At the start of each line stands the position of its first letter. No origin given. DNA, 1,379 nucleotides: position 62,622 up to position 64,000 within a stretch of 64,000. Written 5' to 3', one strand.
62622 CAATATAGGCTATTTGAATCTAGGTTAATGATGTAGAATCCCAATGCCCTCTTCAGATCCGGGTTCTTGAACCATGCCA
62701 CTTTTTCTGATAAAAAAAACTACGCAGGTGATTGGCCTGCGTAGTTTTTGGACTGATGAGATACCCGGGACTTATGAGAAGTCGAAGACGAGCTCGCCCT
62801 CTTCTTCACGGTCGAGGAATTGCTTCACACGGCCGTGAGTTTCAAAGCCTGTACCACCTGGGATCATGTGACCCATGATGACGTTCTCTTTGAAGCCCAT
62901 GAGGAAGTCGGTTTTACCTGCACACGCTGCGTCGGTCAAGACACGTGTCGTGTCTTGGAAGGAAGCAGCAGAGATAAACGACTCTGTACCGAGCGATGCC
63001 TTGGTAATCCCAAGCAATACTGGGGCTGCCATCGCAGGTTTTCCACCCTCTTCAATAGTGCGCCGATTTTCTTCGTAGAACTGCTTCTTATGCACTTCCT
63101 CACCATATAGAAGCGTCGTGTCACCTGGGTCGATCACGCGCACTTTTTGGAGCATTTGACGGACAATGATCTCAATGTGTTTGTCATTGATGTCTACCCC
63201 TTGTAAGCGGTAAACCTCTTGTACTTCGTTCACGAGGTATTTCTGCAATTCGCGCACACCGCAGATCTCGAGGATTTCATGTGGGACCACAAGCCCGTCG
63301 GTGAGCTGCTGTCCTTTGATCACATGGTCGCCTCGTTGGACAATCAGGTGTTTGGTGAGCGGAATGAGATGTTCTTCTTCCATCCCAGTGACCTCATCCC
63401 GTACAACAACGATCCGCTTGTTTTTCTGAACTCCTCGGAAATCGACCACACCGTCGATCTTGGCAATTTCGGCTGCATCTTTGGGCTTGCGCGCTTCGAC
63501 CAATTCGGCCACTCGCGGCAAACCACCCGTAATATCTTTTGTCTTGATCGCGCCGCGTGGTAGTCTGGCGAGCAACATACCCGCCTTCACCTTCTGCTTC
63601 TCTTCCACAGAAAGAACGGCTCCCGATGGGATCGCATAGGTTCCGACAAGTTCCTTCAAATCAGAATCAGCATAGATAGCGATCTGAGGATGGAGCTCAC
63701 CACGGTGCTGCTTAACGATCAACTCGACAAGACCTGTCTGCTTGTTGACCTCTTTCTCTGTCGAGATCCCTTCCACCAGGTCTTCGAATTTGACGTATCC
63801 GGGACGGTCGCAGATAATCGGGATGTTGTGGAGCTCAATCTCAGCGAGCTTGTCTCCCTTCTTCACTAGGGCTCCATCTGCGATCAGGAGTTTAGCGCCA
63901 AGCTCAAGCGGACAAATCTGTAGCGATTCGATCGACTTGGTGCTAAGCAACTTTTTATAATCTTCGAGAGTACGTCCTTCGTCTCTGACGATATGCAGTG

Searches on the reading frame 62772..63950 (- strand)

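Call 24: search_protein_families(library=pfam, proteins=[window:62772-63950:-], max_evalue=0.01)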
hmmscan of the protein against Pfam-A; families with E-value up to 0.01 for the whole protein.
window:62772-63950:- (392 aa): 6 families
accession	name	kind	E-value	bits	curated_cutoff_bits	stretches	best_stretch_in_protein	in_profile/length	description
PF04998.22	RNA_pol_Rpb1_5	-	1.2e-24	87.6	28.5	1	94-322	150-266/267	RNA polymerase Rpb1, domain 5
PF01333.25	Apocytochr_F_C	-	1.3e-05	25.7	30.4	0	174-218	19-62/118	Apocytochrome F, C-terminal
PF21668.3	RPOC_hybrid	-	2.9e-05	24.2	27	0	95-133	34-72/102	DNA-directed RNA polymerase subunit beta', hybrid domain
PF13533.13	Biotin_lipoyl_2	-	0.00017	21.8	29.8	0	20-39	13-32/32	Biotin-lipoyl like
PF13375.12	RnfC_N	-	0.0037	17.7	25.6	0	194-218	30-60/101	RnfC Barrel sandwich hybrid domain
PF01551.29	Peptidase_M23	-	0.0064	17.1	28.7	0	162-216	17-69/96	Peptidase family M23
